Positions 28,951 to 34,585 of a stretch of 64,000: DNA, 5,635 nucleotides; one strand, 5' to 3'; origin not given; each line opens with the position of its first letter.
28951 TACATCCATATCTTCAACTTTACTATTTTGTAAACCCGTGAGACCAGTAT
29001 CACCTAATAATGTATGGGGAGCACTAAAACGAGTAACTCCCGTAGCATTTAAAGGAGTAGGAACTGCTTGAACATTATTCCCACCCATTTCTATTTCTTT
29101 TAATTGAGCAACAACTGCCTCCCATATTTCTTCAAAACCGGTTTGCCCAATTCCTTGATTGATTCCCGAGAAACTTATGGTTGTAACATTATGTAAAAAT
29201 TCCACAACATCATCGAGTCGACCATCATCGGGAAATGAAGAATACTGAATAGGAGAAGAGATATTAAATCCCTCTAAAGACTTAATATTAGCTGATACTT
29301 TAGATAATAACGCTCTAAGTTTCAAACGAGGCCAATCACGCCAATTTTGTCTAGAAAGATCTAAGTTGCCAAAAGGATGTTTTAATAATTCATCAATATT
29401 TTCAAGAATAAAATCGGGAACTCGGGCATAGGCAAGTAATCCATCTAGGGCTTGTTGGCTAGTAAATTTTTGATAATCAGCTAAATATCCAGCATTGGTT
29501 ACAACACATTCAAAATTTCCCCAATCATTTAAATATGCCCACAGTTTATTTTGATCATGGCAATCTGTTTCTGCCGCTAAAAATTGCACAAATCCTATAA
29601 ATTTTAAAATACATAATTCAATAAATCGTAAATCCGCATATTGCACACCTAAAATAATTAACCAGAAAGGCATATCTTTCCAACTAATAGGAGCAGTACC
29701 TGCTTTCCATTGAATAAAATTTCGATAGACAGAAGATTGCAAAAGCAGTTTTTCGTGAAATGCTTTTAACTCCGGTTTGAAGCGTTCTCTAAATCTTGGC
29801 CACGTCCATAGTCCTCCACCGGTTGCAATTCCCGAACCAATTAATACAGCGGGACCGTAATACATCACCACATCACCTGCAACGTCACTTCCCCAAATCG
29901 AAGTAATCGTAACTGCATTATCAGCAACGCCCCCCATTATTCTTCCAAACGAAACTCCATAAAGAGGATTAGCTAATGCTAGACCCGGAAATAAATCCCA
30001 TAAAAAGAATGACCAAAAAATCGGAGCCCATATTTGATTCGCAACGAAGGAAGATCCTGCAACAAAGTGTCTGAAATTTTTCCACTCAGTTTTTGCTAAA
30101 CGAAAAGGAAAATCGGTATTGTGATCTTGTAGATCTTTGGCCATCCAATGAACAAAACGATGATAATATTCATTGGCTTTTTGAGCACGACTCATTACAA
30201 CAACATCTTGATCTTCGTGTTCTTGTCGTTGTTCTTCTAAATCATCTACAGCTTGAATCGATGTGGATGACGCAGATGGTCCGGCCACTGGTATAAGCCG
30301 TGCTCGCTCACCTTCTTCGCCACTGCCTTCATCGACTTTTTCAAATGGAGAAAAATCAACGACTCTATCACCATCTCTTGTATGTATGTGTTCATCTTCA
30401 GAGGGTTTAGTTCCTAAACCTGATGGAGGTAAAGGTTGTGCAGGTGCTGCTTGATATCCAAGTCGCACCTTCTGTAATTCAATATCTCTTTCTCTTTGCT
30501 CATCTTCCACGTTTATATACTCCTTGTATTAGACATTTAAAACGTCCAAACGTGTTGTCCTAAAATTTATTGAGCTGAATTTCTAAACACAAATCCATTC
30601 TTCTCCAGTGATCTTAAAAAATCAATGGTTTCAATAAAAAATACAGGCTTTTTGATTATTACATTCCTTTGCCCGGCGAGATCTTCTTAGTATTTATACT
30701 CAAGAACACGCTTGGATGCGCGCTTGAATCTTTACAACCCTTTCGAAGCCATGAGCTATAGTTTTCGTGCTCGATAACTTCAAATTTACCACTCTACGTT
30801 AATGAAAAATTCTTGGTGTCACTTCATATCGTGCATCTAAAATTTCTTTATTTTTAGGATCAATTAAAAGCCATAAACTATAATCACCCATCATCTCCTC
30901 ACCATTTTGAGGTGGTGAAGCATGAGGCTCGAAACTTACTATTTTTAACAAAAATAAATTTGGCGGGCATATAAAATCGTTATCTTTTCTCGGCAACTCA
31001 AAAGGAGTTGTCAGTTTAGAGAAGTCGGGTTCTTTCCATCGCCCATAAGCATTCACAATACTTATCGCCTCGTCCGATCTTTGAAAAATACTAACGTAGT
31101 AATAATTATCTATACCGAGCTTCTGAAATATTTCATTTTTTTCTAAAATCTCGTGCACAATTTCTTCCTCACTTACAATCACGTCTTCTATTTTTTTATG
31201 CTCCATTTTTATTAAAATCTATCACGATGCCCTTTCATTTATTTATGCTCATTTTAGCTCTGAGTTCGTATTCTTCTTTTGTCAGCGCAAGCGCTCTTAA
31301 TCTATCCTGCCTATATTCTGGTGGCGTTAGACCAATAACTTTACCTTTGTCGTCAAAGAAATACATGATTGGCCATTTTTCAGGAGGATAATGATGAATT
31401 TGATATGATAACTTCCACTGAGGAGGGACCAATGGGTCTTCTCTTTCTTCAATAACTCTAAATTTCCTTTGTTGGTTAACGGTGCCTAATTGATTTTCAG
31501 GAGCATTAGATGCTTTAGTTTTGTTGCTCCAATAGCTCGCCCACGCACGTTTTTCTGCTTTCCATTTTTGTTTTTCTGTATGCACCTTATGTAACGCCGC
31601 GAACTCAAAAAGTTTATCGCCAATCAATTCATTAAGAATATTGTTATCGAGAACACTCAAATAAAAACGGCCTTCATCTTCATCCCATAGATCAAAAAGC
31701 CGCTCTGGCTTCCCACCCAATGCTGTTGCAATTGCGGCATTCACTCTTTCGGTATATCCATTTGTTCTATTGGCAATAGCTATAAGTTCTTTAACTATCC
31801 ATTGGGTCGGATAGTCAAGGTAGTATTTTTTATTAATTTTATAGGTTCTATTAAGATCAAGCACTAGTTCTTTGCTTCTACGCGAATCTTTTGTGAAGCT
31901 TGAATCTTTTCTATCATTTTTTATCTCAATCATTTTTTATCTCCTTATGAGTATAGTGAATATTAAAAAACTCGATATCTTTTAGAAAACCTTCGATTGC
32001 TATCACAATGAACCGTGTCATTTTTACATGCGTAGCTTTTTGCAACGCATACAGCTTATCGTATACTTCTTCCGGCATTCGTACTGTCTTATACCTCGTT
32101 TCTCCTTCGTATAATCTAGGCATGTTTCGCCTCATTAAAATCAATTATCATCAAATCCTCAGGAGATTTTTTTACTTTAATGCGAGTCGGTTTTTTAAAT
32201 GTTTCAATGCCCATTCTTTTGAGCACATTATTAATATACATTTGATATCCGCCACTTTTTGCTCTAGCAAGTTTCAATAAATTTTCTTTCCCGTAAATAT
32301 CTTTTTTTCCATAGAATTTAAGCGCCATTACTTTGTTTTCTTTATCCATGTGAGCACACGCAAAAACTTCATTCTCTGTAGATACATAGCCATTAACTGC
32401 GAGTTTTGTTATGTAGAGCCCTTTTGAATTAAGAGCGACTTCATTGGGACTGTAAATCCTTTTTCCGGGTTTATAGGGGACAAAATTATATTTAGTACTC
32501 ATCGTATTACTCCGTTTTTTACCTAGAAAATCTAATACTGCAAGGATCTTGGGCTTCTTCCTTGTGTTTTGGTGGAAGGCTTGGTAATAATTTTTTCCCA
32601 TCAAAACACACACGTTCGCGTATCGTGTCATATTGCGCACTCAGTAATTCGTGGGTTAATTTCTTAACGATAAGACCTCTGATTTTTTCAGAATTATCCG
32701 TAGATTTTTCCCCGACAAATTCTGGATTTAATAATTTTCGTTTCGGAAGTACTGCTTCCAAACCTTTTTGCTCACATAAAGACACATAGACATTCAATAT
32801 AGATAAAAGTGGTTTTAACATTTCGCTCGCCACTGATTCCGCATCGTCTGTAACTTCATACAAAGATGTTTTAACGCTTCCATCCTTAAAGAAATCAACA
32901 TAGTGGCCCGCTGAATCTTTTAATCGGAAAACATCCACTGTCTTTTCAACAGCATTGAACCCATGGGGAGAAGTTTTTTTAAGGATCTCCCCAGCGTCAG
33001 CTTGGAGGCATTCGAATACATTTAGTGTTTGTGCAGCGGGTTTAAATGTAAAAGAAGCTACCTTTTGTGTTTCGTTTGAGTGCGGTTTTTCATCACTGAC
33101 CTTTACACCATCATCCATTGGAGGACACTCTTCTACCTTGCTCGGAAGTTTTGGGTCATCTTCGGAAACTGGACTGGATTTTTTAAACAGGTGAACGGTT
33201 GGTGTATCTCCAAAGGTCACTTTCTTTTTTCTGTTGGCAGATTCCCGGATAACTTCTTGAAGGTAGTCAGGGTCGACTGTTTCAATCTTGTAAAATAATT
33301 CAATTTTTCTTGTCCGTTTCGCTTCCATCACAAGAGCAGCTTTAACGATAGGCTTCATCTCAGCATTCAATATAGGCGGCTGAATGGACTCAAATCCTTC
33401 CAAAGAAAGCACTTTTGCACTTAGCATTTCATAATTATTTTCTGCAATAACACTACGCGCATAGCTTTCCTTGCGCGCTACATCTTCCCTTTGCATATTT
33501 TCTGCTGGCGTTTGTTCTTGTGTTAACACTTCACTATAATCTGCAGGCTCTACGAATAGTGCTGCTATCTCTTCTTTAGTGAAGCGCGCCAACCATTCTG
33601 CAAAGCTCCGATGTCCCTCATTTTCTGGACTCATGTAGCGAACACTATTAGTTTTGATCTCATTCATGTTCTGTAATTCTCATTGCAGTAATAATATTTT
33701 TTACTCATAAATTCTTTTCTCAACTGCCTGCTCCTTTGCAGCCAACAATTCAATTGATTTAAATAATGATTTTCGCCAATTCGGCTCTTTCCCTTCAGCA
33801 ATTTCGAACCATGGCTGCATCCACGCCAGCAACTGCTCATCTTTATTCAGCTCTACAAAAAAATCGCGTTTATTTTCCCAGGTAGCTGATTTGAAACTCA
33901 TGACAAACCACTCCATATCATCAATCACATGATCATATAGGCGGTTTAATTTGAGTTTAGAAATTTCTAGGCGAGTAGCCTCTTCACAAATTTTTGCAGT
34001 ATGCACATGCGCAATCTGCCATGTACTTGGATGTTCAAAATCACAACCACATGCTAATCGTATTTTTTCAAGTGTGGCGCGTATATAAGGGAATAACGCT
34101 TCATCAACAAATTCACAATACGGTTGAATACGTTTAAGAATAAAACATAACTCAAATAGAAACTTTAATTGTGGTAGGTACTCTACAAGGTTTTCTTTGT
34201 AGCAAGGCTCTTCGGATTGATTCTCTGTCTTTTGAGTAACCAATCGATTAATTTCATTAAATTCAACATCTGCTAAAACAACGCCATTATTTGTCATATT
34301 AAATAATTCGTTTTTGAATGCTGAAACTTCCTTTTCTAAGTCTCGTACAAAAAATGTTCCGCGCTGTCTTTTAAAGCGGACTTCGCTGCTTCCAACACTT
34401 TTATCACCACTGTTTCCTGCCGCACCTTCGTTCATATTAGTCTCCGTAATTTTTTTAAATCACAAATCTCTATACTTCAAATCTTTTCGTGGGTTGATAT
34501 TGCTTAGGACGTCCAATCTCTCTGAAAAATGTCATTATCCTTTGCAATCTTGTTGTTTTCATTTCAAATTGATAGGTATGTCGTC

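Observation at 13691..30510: A four-part RHS module: RI-LRR membrane protein, 4301-aa RHS protein with a LysM domain, an ATGA-coupled small ORF, and a downstream orphan duplicate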

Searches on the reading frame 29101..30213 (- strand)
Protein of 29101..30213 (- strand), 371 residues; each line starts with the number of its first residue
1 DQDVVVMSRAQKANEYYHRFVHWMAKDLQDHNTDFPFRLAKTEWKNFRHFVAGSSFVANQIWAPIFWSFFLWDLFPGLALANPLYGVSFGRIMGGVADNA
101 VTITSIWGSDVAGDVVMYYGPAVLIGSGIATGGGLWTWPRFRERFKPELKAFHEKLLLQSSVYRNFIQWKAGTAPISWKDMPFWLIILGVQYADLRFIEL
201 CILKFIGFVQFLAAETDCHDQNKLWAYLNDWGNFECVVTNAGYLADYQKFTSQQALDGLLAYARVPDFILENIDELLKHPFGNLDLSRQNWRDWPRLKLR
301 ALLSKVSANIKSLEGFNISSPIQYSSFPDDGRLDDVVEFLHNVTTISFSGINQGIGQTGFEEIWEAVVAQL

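Call 84: search_protein_representatives(protein=window:29101-30213:-)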
Query: 371 residues. Proteins with E-value up to 0.001 (for the whole library): 108; up to 1e-10: 50; up to 1e-30: 11. The best 108 are listed.
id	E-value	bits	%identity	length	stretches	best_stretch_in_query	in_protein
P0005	2.2e-127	441.3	56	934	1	6-369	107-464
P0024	7.8e-61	222.2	41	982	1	7-364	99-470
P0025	1.1e-52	195.4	37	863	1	26-362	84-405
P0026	1.3e-43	165.5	34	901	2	153-358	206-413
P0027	8.4e-41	156.2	38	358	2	168-305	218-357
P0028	8.6e-40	152.9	34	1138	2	161-360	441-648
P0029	1.2e-39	152.4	31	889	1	17-356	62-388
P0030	1.3e-39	152.4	32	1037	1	15-360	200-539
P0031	1.5e-36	142.2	34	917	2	161-348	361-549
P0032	3.4e-36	141.1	32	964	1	13-364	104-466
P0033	2.5e-32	128.3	30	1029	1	46-359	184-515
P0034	1.9e-26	109.0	28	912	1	50-358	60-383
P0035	2.2e-24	102.2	29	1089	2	160-359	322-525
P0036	3.0e-24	101.8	30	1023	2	161-360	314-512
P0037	8.1e-23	97.0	29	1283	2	142-361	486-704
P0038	1.1e-21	93.3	30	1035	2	157-363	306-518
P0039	1.1e-21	93.3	27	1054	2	159-362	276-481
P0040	1.9e-21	92.6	31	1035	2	160-356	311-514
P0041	2.3e-21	92.3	27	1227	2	159-369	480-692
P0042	4.0e-21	91.5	29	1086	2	156-368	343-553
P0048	1.9e-18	82.7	32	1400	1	160-366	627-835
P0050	2.1e-17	79.2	31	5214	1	157-345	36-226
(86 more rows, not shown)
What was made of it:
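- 27685..30510 (-): LRR membrane partner (941 aa). It has a disordered acidic N-terminus (aa 1-108), three hydrophobic helices (about 150-178, 214-236, 281-311), a basic loop (238-269), a Cys-containing beta-hairpin (C317, C335), an RI-type LRR horseshoe (about 380-865) and a C-terminal TM helix (about 896-922) with a basic tail. Family of 108 cluster representatives in call 84.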

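Call 87: list_cluster_members(proteins=[P0024, P0025, P0026, P0028, P0029, P0030, P0032, P0037, P0050, P0048])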
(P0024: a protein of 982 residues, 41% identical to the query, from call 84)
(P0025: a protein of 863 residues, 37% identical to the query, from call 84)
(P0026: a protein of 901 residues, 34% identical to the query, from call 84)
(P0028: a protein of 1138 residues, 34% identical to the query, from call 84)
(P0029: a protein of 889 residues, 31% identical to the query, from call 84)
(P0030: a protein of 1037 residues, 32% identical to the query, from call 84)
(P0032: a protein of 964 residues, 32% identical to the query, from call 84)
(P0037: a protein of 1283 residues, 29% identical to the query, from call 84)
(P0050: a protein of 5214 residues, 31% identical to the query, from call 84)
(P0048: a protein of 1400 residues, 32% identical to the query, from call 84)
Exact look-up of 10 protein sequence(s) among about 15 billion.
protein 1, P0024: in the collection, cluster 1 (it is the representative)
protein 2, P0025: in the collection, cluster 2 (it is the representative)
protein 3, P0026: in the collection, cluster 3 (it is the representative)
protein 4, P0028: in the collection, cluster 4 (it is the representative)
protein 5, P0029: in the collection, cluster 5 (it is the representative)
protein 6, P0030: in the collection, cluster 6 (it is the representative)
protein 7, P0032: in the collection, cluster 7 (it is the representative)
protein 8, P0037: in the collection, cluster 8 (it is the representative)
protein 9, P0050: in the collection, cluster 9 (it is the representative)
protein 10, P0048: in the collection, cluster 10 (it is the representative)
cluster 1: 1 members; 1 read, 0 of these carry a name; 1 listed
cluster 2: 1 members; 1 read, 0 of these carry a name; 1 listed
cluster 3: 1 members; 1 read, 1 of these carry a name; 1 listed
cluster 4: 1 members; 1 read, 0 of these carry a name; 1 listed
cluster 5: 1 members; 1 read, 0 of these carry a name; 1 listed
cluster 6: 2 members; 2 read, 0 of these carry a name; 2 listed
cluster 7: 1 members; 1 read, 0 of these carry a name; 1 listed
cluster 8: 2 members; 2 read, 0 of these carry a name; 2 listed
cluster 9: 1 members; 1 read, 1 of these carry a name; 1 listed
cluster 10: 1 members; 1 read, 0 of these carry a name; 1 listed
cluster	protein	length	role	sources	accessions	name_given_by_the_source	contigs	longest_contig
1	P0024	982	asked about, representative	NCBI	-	-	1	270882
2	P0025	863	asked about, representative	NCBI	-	-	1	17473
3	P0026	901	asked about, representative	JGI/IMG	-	hypothetical protein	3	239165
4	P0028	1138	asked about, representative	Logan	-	-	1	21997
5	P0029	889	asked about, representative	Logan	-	-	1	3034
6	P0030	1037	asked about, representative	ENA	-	-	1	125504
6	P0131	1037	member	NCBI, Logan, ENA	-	-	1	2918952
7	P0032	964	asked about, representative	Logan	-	-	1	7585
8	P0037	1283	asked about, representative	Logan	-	-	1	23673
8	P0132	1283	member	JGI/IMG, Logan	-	-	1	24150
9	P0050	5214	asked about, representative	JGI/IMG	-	YD repeat-containing protein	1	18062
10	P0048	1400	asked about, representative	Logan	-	-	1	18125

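Call 89: find_encoding_contigs(protein=P0024, flank=8000, max_places=2)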
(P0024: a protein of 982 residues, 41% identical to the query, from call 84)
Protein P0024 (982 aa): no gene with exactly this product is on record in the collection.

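Call 91: find_encoding_contigs(protein=P0131, flank=10000, max_places=2)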
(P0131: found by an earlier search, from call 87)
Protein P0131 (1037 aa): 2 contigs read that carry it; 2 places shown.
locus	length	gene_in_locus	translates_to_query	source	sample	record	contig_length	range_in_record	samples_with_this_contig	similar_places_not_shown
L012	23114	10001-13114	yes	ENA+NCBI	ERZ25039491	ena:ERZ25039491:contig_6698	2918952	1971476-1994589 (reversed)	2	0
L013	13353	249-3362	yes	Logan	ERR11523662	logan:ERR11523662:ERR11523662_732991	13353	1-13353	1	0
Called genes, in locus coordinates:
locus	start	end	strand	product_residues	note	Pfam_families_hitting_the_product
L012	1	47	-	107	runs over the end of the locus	PF02426:MIase (weak)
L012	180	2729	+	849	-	PF00311:PEPcase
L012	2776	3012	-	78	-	-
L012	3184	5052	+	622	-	PF13292:DXP_synthase_N, PF02779:Transket_pyr, PF02780:Transketolase_C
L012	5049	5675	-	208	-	PF05057:DUF676, PF12146:Hydrolase_4 (weak), PF24096:DUF7379 (faint)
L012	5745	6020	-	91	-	PF03055:RPE65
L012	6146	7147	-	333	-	PF03055:RPE65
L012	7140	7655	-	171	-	-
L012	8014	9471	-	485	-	PF04326:SLFN_AlbA_2, PF13749:HATPase_c_4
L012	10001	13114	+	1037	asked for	PF13516:LRR_6 (faint)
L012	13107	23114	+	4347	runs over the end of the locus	PF05593:RHS_repeat (faint)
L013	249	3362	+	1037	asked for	PF13516:LRR_6 (faint)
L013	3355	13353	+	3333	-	?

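Call 92: find_encoding_contigs(protein=P0026, flank=10000, max_places=2)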
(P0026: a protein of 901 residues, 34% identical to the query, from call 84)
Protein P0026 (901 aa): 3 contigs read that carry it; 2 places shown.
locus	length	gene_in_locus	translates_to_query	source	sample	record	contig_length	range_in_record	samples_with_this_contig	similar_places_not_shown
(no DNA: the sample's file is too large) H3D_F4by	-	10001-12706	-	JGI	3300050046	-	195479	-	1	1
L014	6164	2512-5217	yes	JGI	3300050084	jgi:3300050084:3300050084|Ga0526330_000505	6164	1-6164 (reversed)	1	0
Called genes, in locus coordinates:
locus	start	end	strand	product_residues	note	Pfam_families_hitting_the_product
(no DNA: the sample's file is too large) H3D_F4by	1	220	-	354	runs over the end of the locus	-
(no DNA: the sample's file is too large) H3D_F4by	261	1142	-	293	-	PF02633:Creatininase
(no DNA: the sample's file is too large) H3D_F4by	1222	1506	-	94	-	-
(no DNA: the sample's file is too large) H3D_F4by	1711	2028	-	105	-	PF03992:ABM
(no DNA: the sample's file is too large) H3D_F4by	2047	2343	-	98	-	PF04221:RelB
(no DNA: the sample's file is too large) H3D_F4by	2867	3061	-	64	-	-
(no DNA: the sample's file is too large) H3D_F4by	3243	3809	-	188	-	PF11393:T4BSS_DotI_IcmL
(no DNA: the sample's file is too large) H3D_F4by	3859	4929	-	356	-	-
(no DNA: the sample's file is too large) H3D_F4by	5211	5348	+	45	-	-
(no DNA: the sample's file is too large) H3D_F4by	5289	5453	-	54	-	-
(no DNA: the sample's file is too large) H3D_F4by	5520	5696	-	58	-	-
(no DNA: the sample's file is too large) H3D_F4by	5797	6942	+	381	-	PF23500:DUF7133, PF22807:TrAA12, PF07995:GSDH, PF22807:TrAA12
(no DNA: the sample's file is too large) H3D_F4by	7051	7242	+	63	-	-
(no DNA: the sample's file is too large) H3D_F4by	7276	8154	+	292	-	PF23441:SDR, PF00106:adh_short, PF01370:Epimerase (weak), PF08659:KR, PF13561:adh_short_C2, PF16363:GDP_Man_Dehyd (weak)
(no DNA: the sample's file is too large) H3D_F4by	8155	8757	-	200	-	PF02245:Pur_DNA_glyco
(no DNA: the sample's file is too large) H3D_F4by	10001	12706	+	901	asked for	PF13516:LRR_6 (faint)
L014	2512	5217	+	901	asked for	PF13516:LRR_6 (faint)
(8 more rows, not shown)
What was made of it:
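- A Dot/Icm gene (DotI/IcmL) lies near one family member (call 92).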

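Call 93: list_cluster_members(proteins=[P0031, P0033, P0034, P0035, P0036, P0038, P0039, P0040, P0041, P0042])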
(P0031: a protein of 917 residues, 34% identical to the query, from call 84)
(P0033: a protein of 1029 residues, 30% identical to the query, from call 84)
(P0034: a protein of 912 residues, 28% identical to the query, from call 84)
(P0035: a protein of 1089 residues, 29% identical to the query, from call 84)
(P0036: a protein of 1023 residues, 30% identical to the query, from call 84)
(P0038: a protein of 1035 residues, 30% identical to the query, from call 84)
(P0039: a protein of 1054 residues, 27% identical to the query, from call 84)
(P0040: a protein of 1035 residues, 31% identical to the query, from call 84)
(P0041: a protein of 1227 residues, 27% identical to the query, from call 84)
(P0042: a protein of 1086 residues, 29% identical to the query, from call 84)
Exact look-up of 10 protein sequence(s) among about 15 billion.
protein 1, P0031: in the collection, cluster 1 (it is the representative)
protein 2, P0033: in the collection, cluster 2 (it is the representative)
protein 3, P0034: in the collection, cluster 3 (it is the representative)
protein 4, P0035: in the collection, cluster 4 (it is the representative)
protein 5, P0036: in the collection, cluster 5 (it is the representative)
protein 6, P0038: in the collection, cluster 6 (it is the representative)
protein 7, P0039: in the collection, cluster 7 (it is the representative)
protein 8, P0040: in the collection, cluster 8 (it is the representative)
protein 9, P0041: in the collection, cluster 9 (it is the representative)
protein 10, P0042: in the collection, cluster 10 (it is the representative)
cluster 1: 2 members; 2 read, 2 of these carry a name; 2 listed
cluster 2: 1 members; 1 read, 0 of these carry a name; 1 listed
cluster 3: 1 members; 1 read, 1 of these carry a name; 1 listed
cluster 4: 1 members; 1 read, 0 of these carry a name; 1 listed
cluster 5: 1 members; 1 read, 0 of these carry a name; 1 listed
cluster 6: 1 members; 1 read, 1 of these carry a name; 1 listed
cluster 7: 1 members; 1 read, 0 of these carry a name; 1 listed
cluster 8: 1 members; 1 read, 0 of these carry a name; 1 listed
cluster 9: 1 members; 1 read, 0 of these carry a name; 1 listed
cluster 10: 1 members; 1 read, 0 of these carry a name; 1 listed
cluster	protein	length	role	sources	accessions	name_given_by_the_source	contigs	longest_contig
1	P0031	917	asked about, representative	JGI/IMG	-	Ran GTPase-activating protein (RanGAP) involved in mRNA processing and transport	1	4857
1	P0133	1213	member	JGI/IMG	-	Ran GTPase-activating protein (RanGAP) involved in mRNA processing and transport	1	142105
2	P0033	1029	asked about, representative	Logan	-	-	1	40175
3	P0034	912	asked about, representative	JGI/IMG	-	Ran GTPase-activating protein (RanGAP) involved in mRNA processing and transport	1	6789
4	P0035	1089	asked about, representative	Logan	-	-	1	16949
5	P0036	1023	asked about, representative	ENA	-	-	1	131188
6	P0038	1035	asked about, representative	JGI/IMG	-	Ran GTPase-activating protein (RanGAP) involved in mRNA processing and transport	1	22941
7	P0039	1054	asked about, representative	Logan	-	-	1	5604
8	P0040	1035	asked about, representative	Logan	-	-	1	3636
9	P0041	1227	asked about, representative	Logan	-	-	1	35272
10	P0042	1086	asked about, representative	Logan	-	-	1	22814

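Call 94: find_encoding_contigs(protein=P0050, flank=3000, max_places=2)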
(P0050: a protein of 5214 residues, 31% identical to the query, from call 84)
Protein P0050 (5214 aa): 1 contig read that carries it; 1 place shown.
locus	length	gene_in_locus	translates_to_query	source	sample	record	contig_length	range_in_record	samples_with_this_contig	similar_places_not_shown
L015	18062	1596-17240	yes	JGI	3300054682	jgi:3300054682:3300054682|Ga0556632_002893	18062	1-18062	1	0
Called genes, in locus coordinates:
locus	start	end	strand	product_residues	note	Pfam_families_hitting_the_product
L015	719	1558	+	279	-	-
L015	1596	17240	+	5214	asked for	PF13516:LRR_6 (faint), PF27087:LRR_TMOD-LMOD (faint), PF05593:RHS_repeat (faint), PF25023:TEN_YD-shell (faint)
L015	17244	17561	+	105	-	-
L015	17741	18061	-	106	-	?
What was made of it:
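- Closest known: Teneurins and bacterial teneurin-like YD-shell membrane proteins. Same: Its precomputed Pfam hits include TEN_YD-shell, marked faint (call 94).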

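Call 110: search_protein_families(library=pfam, proteins=[L015:17244-17558:+], max_evalue=1)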
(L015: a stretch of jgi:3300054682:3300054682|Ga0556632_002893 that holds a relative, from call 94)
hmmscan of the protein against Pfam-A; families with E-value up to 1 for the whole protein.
L015:17244-17558:+ (105 aa): 2 families
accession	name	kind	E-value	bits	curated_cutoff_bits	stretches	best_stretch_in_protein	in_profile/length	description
PF03551.20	PadR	-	0.037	14.5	27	1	45-81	37-74/75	Transcriptional regulator PadR-like family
PF10391.15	DNA_pol_lambd_f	-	0.15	12.4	29.8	1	70-93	4-26/51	Fingers domain of DNA polymerase lambda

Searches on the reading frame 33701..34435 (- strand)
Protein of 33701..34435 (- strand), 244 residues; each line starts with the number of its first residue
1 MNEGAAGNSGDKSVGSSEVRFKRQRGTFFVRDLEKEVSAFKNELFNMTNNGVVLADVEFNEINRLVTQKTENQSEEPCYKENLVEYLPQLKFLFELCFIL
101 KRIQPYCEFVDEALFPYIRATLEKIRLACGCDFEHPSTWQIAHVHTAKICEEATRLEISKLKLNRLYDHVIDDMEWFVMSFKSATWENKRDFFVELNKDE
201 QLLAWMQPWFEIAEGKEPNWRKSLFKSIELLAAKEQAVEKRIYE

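Call 14: search_protein_families(library=pfam, proteins=[window:33701-34435:-], max_evalue=0.001)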
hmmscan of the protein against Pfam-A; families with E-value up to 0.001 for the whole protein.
window:33701-34435:- (244 aa): 0 families
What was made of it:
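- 33701..35581 (-): Possibly associated upstream genes: a single-domain response regulator (35174-35581), a 221-aa TM protein (34470-35135) and a 244-aa protein (33701-34435). No Pfam family for the two unknown proteins (call 14).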
